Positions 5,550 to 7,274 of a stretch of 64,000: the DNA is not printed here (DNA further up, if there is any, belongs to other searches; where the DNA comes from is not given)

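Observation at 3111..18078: Thirteen-gene minus-strand array joining PilT, an FHA-MoxR/DUF58/transglutaminase module and a Tad-like core that lacks pilin, secretin and prepilin peptidase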

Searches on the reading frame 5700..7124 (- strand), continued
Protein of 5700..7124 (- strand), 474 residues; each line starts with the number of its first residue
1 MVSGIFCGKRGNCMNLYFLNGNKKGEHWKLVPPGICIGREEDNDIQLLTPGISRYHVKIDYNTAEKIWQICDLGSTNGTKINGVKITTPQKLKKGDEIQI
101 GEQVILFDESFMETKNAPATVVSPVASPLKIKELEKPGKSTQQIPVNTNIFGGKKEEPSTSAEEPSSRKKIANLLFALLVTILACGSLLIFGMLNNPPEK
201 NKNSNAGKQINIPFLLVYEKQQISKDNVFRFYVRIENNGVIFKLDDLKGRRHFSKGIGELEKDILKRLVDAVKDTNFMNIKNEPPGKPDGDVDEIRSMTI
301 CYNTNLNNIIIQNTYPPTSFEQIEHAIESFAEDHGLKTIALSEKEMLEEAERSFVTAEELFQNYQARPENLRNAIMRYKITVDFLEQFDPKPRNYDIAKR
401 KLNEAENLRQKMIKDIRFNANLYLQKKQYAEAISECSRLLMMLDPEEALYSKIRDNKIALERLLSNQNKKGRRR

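Call 35: search_protein_families(library=pfam, proteins=[L031:93-1502:+, L031:1581-2873:+, L031:2870-4225:+, L031:4222-5277:+, L031:5395-5811:+, L031:5808-7778:-, L031:7771-8898:-, L031:8940-9872:-, L031:9930-11237:-], max_evalue=0.001)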
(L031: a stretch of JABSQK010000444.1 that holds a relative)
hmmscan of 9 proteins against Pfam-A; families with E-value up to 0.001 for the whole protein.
L031:93-1502:+ (469 aa): 5 families
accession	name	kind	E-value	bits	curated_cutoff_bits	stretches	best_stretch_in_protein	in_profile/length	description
PF02163.28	Peptidase_M50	-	3.1e-49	167.7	27.2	1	17-453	3-219/221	Peptidase family M50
PF17820.7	PDZ_6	-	7.1e-12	45.3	27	2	235-266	2-33/54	PDZ domain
PF00595.29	PDZ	-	2.9e-11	44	23.2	1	230-282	24-74/81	PDZ domain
PF13180.12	PDZ_2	-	4.3e-10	40.2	27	1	154-210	21-77/80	PDZ domain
PF14685.13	PDZ_Tricorn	-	2.5e-05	24.6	25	0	152-204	27-80/88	Tricorn protease PDZ domain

L031:1581-2873:+ (430 aa): 2 families
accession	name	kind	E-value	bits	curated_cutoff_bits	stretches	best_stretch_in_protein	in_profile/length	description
PF00498.31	FHA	-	9e-19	68.1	20.7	1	22-86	1-67/67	FHA domain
PF16697.10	Yop-YscD_cpl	-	3e-18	66.3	33.2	1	6-93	3-91/94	Inner membrane component of T3SS, cytoplasmic domain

L031:2870-4225:+ (451 aa): 5 families
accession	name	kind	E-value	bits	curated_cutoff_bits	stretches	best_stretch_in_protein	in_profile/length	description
PF08308.17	PEGA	-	2.4e-39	133.5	20.8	4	245-312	2-68/71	PEGA domain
PF13620.12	CarboxypepD_reg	-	7.5e-10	39.5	32.3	0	351-388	40-77/82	Carboxypeptidase regulatory-like domain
PF22820.2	TcaA_3rd_4th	-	1.1e-07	32.1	27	0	249-289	7-50/73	TcaA protein 3rd/4th domain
PF13715.12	CarbopepD_reg_2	-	4.4e-07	30.3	32.2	0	270-312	36-77/88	CarboxypepD_reg-like domain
PF11008.14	DUF2846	-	3.3e-05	24.3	34.3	0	327-375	24-65/92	Protein of unknown function (DUF2846)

L031:4222-5277:+ (351 aa): 0 families

L031:5395-5811:+ (138 aa): 1 family
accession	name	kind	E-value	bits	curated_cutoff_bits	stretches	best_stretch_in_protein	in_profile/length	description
PF04945.19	YHS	-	2.8e-10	40.4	30.3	1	79-108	17-46/47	YHS domain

L031:5808-7778:- (656 aa): 3 families
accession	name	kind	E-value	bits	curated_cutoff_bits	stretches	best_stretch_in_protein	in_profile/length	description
PF01841.26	Transglut_core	-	1.9e-21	76.8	23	1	366-481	2-108/108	Transglutaminase-like superfamily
PF11992.13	TgpA_N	-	9.2e-14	51.6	30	1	34-336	21-328/333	TgpA N-terminal domain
PF13559.11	DUF4129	-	3.1e-07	30.8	24.8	1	585-648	2-66/69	Domain of unknown function (DUF4129)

L031:7771-8898:- (375 aa): 1 family
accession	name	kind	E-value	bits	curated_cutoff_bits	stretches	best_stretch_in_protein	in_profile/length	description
PF01882.25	DUF58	-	4.5e-08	33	23.4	1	191-317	2-130/216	Protein of unknown function DUF58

L031:8940-9872:- (310 aa): 9 families
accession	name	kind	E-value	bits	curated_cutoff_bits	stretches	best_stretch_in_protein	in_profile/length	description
PF07726.17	AAA_3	-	8.2e-64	213.8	27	1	37-166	1-130/131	ATPase family associated with various cellular activities (AAA)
PF17863.7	AAA_lid_2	-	1.6e-19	69.8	22.7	1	229-301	1-73/74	AAA lid domain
PF07728.20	AAA_5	-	1.2e-13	51.7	22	1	38-165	2-139/139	AAA domain (dynein-related subfamily)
PF20030.5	bpMoxR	-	6.7e-09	35.5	27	1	7-184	3-179/205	MoxR domain in the MoxR-vWA-beta-propeller ternary systems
PF00004.35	AAA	-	3.4e-07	31.2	21.2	1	40-150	3-112/131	ATPase family associated with various cellular activities (AAA)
PF05496.18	RuvB_N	-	6.3e-05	23.2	27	1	34-129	32-115/159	Holliday junction DNA helicase RuvB P-loop domain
PF01078.27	Mg_chelatase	-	9.1e-05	22.4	20.3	0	26-57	12-44/207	Magnesium chelatase, subunit ChlI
PF00493.29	MCM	-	0.00018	21.2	23.3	1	32-149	54-174/224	MCM P-loop domain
PF00158.32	Sigma54_activat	-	0.0004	20.6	20.2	0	31-147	18-142/168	Sigma-54 interaction domain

L031:9930-11237:- (435 aa): 2 families
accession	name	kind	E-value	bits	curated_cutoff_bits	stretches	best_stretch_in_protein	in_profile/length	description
PF04413.22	Glycos_transf_N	-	2.1e-55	187.5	23.9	1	38-220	3-179/179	3-Deoxy-D-manno-octulosonic-acid transferase (kdotransferase)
PF00534.26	Glycos_transf_1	-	3.3e-07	30.4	26.4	1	312-416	72-171/172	Glycosyl transferases group 1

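Call 47: predict_structure(alignment_id=A1)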
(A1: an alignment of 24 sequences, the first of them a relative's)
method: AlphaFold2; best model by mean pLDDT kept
length: 461 residues; sequences in the alignment: 24
mean_pLDDT: 82.4   pTM: 0.50
mean pLDDT of the five models: 82.4, 82.0, 80.3, 79.3, 79.3
residues with pLDDT >= 90: 260; 70-90: 119; 50-70: 16; < 50: 66
segments of 3 or more residues with pLDDT < 50: 100-152, 183-195
pLDDT, mean of each block of 10 residues (from residue 1): 93 93 94 92 95 95 91 96 95 83 35 30 29 31 34 61 87 85 49 54 94 91 90 86 85 90 91 88 94 93 92 87 70 90 97 94 94 88 96 97 96 96 95 91 96 88 54
secondary structure, 60 per line:
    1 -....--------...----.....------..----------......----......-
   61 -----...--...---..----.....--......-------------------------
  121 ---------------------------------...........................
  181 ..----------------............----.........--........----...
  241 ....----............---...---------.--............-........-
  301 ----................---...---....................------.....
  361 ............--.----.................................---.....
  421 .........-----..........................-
elements in order: E2-5 E14-16 E21-25 E44-49 E54-59 E66-68 E71-73 E83-87 E90-95 H154-182 E199-210 E215-223 E226-233 E238-244 H249-260 E279-290 E292-299 H305-320 H330-349 H356-372 H380-412 H416-429 H435-460

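Call 49: fold_search(model_id=the predicted structure, library=pdb)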
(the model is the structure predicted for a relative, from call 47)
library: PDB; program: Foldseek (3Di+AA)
matches with E <= 10: 843; with E <= 0.001: 88
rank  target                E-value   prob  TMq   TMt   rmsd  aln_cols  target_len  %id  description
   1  6i2p_E                4.4e-08  1.00  0.20  0.84   1.4        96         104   29  Crystal structure of the Mycobacterium tuberculosis PknB kinase domain (L33E mutant) in complex with its substrate Gar (released 2019-05-22)
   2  6i2p_D                6.4e-08  1.00  0.20  0.77   1.4        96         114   29  Crystal structure of the Mycobacterium tuberculosis PknB kinase domain (L33E mutant) in complex with its substrate Gar (released 2019-05-22)
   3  8p5x_G                6.7e-08  1.00  0.19  0.82   1.1        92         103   33  Single particle cryo-EM structure of the complex between Corynebacterium glutamicum homohexameric 2-oxoglutarate dehyd (released 2023-08-16)
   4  6i2r_B                8.4e-08  1.00  0.20  0.94   1.0        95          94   32  Crystal structure of the SucA domain of Mycobacterium smegmatis KGD (alpha-ketoglutarate decarboxylase), mutant R802A, (released 2019-05-22)
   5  6i2q_B                8.4e-08  1.00  0.20  0.90   1.0        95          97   32  Crystal structure of the wild-type SucA domain of Mycobacterium smegmatis KGD (alpha-ketoglutarate decarboxylase), in  (released 2019-05-22)
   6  8p5r_G                8.8e-08  1.00  0.20  0.89   1.3        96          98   31  Crystal structure of full-length, homohexameric 2-oxoglutarate dehydrogenase KGD from Mycobacterium smegmatis in compl (released 2023-08-16)
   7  7rj3_A                1.0e-07  1.00  0.20  0.83   1.1        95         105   29  Crystal Structure of the Forkhead Associated (FHA) Domain of the Glycogen Accumulation Regulator (GarA) from Mycobacte (released 2021-07-28)
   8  3oun_A                1.3e-07  1.00  0.18  0.88   1.7        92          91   30  Crystal structure of the FhaA FHA domain complexed with the intracellular domain of Rv3910 (released 2012-02-08)
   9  6i2r_D                1.4e-07  1.00  0.19  0.94   1.0        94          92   32  Crystal structure of the SucA domain of Mycobacterium smegmatis KGD (alpha-ketoglutarate decarboxylase), mutant R802A, (released 2019-05-22)
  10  3poa_A                1.5e-07  1.00  0.19  0.87   2.7        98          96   28  Structural and functional analysis of phosphothreonine-dependent FHA domain interactions (released 2011-01-26)
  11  7rj3_C                1.7e-07  1.00  0.20  0.87   1.3        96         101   29  Crystal Structure of the Forkhead Associated (FHA) Domain of the Glycogen Accumulation Regulator (GarA) from Mycobacte (released 2021-07-28)
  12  3po8                  2.2e-07  1.00  0.18  0.82   1.7        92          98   30  Structural and functional analysis of phosphothreonine-dependent FHA domain interactions (released 2011-01-26)
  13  4qcj                  2.4e-07  1.00  0.19  0.82   2.5        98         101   33  Crystal Structure of OdhI from Corynebacterium glutamicum (released 2014-07-02)
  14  7rj3_B                5.4e-07  1.00  0.19  0.78   2.5        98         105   30  Crystal Structure of the Forkhead Associated (FHA) Domain of the Glycogen Accumulation Regulator (GarA) from Mycobacte (released 2021-07-28)
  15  2aff_MODEL_1_A        7.5e-07  1.00  0.19  0.84   2.3        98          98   28  The solution structure of the Ki67FHA/hNIFK(226-269)3P complex (released 2005-10-25)
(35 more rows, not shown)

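Call 70: find_encoding_contigs(protein=P0152, flank=10000, max_places=1)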
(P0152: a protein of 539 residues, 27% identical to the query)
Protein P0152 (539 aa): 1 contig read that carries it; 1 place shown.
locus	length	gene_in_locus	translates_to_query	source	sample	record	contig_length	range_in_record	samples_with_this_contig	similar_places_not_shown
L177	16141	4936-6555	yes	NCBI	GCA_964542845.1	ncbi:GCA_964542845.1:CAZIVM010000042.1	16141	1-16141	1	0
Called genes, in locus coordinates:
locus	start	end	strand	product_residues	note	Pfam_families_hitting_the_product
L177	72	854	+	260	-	PF16976:RcpC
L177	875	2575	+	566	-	PF00437:T2SSE, PF27713:UCP018868 (weak)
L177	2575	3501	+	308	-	PF00482:T2SSF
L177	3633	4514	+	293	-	-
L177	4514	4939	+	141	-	PF02643:DUF192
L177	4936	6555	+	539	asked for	PF16697:Yop-YscD_cpl, PF00498:FHA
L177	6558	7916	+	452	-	PF08308:PEGA (weak), PF12733:Cadherin-like (faint), PF22820:TcaA_3rd_4th (faint), PF08308:PEGA, PF13620:CarboxypepD_reg (faint), PF08308:PEGA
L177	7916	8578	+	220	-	PF01656:CbiA, PF13500:AAA_26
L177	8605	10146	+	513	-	PF00884:Sulfatase, PF01663:Phosphodiest (faint)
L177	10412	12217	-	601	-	PF00682:HMGL-like (faint), PF02436:PYC_OADA, PF00364:Biotin_lipoyl, PF25984:BSH_YknX (faint)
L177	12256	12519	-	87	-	-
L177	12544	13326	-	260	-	PF03099:BPL_LplA_LipB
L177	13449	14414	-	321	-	PF01073:3Beta_HSD, PF01370:Epimerase, PF02719:Polysacc_synt_2, PF04321:RmlD_sub_bind, PF07993:NAD_binding_4, PF13460:NAD_binding_10, PF16363:GDP_Man_Dehyd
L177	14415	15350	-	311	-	PF01066:CDP-OH_P_transf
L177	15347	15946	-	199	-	PF09835:DUF2062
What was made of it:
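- On Tad/Flp type IVc pilus system: The CbiA/AAA_26 gene after PEGA in L177 looks BioD-like, since it sits among biotin genes (call 70).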

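Call 91: find_encoding_contigs(protein=P0059, flank=10000, max_places=2)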
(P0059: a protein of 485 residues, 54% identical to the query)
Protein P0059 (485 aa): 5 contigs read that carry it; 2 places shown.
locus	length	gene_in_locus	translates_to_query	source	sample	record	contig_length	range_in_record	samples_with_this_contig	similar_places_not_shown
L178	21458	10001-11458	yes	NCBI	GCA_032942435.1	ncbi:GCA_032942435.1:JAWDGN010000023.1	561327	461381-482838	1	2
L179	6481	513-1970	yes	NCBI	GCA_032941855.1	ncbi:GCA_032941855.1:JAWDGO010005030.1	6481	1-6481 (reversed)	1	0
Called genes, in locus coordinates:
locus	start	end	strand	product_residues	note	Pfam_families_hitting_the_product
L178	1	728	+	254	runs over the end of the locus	PF02522:Antibiotic_NAT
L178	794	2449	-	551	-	-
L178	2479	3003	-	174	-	-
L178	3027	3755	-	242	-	PF07596:SBP_bac_10 (weak)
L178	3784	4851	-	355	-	PF00356:LacI, PF00532:Peripla_BP_1, PF13407:Peripla_BP_4 (weak), PF13377:Peripla_BP_3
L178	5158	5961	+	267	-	PF16976:RcpC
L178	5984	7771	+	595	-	PF00437:T2SSE, PF27713:UCP018868 (weak), PF00005:ABC_tran (faint)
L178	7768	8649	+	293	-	PF00482:T2SSF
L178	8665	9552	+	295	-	PF00482:T2SSF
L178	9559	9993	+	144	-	PF02643:DUF192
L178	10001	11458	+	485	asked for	PF16697:Yop-YscD_cpl, PF00498:FHA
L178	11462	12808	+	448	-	PF08308:PEGA, PF13620:CarboxypepD_reg (faint), PF13715:CarbopepD_reg_2 (faint), PF08308:PEGA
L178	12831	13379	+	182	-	-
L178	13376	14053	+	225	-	PF02527:GidB, PF05175:MTS (faint), PF03848:TehB (weak), PF13649:Methyltransf_25 (weak), PF13847:Methyltransf_31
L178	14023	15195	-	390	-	PF02606:LpxK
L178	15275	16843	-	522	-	PF07969:Amidohydro_3, PF01979:Amidohydro_1 (weak)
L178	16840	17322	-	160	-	-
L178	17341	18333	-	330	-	PF08545:ACP_syn_III, PF08541:ACP_syn_III_C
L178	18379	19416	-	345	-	PF02504:FA_synthesis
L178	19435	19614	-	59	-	PF01783:Ribosomal_L32p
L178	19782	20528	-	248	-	PF01728:FtsJ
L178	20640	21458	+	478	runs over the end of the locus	PF13185:GAF_2, PF01590:GAF (weak), PF07228:SpoIIE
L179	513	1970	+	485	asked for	PF16697:Yop-YscD_cpl, PF00498:FHA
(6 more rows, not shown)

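Call 94: search_protein_families(library=pfam, proteins=[L025:54-344:-, L025:474-671:-, L025:658-1461:-, L079:3929-4222:+], max_evalue=0.01)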
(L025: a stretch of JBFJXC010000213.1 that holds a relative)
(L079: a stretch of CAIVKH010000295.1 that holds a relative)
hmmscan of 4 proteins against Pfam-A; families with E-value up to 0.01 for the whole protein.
L025:54-344:- (96 aa): 0 families

L025:474-671:- (65 aa): 0 families

L025:658-1461:- (267 aa): 0 families

L079:3929-4222:+ (97 aa): 1 family
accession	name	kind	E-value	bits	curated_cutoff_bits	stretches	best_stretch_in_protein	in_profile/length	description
PF04964.19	Flp_Fap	-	3e-06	27.4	32.2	1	18-58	5-45/46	Flp/Fap pilin component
